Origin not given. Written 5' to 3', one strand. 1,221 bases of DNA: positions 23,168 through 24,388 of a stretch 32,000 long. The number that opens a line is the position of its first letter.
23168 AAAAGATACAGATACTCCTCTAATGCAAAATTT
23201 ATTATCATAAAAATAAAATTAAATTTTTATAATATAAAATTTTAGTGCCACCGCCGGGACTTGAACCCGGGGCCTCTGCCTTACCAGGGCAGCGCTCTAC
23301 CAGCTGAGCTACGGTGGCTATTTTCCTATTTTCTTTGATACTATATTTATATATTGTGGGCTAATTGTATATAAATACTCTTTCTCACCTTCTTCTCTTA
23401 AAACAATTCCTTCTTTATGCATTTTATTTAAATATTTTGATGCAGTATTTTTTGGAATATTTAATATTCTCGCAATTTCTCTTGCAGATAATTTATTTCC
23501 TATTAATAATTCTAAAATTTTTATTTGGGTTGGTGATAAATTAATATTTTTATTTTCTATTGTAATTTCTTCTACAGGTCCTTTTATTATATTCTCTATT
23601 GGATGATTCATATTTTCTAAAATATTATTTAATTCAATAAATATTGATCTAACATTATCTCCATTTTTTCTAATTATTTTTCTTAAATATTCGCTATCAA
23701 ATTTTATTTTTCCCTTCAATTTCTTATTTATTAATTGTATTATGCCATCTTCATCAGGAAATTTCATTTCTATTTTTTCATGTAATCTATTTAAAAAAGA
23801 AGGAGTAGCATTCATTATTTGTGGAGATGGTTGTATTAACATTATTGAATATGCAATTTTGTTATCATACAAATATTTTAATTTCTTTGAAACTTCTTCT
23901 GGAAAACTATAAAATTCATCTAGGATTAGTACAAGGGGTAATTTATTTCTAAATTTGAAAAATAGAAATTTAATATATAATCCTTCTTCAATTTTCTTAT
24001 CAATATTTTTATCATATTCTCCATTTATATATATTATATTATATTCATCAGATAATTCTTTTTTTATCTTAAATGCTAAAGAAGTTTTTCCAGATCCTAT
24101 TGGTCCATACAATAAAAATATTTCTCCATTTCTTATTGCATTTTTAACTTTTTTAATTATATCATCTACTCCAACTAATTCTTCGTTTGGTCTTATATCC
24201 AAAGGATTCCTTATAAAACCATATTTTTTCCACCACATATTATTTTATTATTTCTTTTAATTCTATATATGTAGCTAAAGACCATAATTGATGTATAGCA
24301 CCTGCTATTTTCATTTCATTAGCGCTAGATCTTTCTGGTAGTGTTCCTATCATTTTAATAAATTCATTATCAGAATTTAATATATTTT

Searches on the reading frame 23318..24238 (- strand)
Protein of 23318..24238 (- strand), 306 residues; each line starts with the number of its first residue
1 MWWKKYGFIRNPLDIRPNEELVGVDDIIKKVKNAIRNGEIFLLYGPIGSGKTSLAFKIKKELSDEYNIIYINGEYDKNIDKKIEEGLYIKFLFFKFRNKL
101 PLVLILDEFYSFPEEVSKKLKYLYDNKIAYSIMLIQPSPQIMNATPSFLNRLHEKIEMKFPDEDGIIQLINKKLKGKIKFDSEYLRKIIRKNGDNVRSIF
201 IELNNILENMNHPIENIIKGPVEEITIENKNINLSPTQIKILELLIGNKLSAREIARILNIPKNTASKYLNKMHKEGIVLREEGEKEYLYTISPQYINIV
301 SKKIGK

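Call 104: search_protein_families(library=pfam, proteins=[window:23318-24238:-], max_evalue=0.001)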
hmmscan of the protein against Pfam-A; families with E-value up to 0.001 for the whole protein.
window:23318-24238:- (306 aa): 17 families
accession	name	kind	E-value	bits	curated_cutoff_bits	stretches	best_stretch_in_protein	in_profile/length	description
PF13173.12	AAA_14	-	1.5e-10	41.6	27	1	39-158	3-120/129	AAA domain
PF01022.26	HTH_5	-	5.3e-09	36.3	22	1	235-279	1-45/47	Bacterial regulatory protein, arsR family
PF01978.25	TrmB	-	3.3e-08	33.7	25.6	1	232-293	4-66/68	Sugar-specific transcriptional regulator TrmB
PF12802.13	MarR_2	-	7.6e-08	32.8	27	1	233-283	2-54/61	MarR family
PF13412.12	HTH_24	-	9.4e-08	32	21.9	1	235-279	2-47/48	Winged helix-turn-helix DNA-binding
PF00004.35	AAA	-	4.8e-06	27.5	21.2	1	42-115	2-72/131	ATPase family associated with various cellular activities (AAA)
PF12840.13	HTH_20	-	5.6e-06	26.7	27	1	235-279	3-48/51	Helix-turn-helix domain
PF13191.12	AAA_16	-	9.7e-06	26.6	32.6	1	28-78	9-63/167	AAA ATPase domain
PF07195.17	FliD_C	-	5.8e-05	23.1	25.4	1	171-235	130-198/236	Flagellar hook-associated protein 2 C-terminus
PF09339.16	HTH_IclR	-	0.00011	22.3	22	1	248-281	15-50/52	IclR helix-turn-helix domain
PF07693.20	KAP_NTPase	-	0.00016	21.5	20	0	28-71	9-56/293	KAP family P-loop domain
PF06068.19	TIP49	-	0.00031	20.4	23.8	1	27-74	39-86/347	TIP49 P-loop domain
PF01637.24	ATPase_2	-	0.00034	20.9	33.2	1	28-82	8-65/225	ATPase domain predominantly from Archaea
PF13401.12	AAA_22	-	0.00044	21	27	0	38-72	5-42/130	AAA domain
PF00005.33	ABC_tran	-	0.00045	21.3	25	0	29-76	2-49/137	ABC transporter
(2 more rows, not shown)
